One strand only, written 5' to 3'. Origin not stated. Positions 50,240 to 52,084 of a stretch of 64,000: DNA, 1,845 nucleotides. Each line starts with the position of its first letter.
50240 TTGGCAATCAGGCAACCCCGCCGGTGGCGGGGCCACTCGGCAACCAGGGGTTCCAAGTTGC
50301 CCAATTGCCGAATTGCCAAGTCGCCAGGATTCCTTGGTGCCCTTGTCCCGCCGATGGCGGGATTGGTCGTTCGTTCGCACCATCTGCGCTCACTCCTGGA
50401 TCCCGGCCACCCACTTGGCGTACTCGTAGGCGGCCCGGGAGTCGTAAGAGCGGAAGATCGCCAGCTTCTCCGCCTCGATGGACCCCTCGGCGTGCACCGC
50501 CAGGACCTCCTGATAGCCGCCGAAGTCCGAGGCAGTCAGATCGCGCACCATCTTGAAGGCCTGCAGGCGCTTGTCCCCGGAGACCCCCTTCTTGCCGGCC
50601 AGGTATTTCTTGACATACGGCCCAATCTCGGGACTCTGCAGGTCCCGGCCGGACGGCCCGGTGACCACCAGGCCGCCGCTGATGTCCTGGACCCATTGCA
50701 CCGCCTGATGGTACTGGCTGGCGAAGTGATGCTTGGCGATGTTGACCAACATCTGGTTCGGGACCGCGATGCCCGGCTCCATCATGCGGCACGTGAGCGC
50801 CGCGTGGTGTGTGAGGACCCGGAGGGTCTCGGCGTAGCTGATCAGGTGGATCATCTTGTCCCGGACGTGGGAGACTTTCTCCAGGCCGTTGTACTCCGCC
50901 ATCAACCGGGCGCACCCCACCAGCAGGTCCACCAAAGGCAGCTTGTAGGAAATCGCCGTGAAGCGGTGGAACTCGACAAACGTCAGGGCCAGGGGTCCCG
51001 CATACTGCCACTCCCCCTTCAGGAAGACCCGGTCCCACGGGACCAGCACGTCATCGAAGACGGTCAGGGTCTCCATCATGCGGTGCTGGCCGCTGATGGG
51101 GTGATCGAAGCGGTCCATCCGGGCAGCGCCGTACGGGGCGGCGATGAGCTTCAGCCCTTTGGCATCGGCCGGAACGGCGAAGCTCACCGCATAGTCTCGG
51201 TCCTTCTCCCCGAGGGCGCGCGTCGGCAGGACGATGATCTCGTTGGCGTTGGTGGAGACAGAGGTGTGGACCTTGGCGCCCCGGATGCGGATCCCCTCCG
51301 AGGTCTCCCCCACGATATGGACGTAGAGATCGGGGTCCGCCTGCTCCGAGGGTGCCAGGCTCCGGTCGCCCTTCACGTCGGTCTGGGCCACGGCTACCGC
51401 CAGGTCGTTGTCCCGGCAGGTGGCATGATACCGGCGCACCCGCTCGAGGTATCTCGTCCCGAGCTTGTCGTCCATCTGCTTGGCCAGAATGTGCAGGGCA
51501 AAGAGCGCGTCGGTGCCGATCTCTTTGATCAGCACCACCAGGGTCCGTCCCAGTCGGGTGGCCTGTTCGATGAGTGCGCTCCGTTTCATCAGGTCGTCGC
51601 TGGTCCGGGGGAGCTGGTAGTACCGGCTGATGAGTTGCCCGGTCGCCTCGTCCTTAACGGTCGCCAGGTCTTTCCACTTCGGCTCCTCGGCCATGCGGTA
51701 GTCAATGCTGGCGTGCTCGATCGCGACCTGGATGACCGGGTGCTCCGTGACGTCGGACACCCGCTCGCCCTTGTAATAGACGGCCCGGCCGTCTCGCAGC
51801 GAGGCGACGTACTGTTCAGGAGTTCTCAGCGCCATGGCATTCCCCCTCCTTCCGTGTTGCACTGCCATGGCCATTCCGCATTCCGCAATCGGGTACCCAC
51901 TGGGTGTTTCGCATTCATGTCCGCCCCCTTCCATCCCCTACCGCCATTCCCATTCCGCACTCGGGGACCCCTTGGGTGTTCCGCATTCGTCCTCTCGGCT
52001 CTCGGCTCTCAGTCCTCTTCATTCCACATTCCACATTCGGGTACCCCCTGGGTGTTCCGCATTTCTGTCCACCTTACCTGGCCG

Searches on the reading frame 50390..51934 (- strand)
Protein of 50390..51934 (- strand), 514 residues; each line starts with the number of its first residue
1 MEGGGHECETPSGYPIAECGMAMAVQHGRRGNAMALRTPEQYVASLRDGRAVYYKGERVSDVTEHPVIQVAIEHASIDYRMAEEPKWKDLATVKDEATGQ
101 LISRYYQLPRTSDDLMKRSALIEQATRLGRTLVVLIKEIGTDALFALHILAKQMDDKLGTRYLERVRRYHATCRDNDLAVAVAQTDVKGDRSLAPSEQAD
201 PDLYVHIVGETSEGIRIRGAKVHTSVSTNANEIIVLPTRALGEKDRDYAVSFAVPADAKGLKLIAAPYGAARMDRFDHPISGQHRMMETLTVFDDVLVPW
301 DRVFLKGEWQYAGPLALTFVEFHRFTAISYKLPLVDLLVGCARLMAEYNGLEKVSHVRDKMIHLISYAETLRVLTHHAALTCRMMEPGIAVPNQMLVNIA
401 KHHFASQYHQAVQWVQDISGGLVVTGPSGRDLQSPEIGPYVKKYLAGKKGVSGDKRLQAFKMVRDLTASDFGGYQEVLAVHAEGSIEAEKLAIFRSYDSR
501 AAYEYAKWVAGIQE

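Call 67: search_protein_families(library=pfam, proteins=[window:50390-51934:-], max_evalue=0.00001)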
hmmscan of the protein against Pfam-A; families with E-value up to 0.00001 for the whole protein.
window:50390-51934:- (514 aa): 2 families
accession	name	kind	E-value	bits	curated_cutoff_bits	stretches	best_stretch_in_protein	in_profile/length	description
PF11794.13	HpaB_N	-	4.5e-85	285.9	35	1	38-305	1-270/270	4-hydroxyphenylacetate 3-hydroxylase N terminal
PF03241.18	HpaB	-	1.5e-58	197.7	25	1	317-510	6-201/202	4-hydroxyphenylacetate 3-hydroxylase C terminal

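Call 68: search_protein_families(library=ncbifam, proteins=[window:50390-51934:-], max_evalue=1e-10)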
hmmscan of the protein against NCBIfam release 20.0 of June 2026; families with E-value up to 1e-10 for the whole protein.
window:50390-51934:- (514 aa): 2 families
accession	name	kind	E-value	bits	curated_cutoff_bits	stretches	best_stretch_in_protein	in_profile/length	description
TIGR02309.1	HpaB-1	equivalog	5.6e-66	223.6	480.2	1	37-502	2-466/477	4-hydroxyphenylacetate 3-monooxygenase, oxygenase component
TIGR02310.1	HpaB-2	equivalog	3.8e-39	134.7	885.2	1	37-499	13-477/519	4-hydroxyphenylacetate 3-monooxygenase, oxygenase component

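Call 69: search_solved_structures(query=window:50390-51934:-, max_evalue=1e-10, show_alignments=1)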
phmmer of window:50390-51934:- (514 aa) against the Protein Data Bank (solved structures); distinct sequences matched with E-value up to 1e-10: 15.
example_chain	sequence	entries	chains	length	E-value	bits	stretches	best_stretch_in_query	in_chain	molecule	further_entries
6vjr_A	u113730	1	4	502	2.3e-81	277.1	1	36-512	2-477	Vinylacetyl-CoA Delta-isomerase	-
1u8v_A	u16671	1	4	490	1e-80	275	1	36-512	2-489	Gamma-aminobutyrate metabolism dehydratase/isomerase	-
2yyg_A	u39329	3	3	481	2.8e-57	197.7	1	37-478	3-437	4-hydroxyphenylacetate-3-hydroxylase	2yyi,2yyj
2yyk_A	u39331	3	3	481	1.5e-56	195.3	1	37-478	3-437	4-hydroxyphenylacetate-3-hydroxylase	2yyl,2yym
4oo2_A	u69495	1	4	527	1.3e-44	155.9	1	38-496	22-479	Chlorophenol-4-monooxygenase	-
9lft_A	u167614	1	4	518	1.4e-40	142.6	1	30-500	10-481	4-Hydroxyphenylacetate-3-monooxygenase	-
6qyh_A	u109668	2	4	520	3.1e-37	131.6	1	37-496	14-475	4-hydroxyphenylacetate 3-monooxygenase oxygenase component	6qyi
6eb0_A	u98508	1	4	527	3.1e-37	131.5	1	37-496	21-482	4-hydroxyphenylacetate 3-monooxygenase, oxygenase subunit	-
6b1b_A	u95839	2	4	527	8.4e-37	130.1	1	37-496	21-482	4-hydroxyphenylacetate 3-monooxygenase, oxygenase subunit | 4-hydroxyphenylacetate 3-monooxygenase oxygenase component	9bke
7dbw_C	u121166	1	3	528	1.3e-33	119.6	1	36-477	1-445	4-hydroxyphenylacetate 3-hydroxylase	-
9j9j_A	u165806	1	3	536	1.3e-33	119.6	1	36-477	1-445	4-nitrophenol 4-monooxygenase/4-nitrocatechol 2-monooxygenase, oxygenase component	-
3hwc_A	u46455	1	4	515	2.1e-29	105.7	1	36-508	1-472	Chlorophenol-4-monooxygenase component 2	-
7e8q_A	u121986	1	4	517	4e-22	81.7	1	36-474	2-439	Chlorophenol monooxygenase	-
6jhm_A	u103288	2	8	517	5.2e-22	81.3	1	36-473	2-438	Chlorophenol monooxygenase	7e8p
4g5e_A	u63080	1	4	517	5.9e-22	81.1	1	174-479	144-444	2,4,6-Trichlorophenol 4-monooxygenase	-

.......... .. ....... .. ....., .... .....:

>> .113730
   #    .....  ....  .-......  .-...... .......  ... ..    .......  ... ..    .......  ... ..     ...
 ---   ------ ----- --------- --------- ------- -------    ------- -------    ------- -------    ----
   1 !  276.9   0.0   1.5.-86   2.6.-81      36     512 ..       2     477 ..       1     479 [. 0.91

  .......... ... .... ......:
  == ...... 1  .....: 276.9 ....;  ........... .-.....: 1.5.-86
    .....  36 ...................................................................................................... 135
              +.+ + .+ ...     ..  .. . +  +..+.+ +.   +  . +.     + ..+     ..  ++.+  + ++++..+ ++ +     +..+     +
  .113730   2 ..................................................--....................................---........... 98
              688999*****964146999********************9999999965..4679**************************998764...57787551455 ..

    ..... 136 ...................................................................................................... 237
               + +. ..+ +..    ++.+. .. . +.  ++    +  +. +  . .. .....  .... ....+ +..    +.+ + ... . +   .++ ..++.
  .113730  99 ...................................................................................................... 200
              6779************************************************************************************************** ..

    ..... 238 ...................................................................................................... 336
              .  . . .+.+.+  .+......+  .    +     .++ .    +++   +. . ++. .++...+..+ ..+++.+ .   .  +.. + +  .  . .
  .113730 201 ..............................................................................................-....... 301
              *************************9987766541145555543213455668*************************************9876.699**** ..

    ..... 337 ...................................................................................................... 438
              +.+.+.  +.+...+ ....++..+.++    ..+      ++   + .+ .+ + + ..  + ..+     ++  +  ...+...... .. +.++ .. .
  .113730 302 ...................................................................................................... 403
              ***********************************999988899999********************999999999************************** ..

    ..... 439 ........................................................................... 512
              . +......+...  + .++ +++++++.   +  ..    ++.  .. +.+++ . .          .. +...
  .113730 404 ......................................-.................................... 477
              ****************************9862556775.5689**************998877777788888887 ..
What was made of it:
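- The only AbfD-like gene in the window (50390-51934) lacks the Fe-S cysteines (call 69) and lies 20 kb away.
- Tried and rejected: A link to 4-hydroxybutyryl-CoA through the AbfD-like gene at 50390-51934: weakened, because the Fe-S cysteine motif is absent (call 69).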
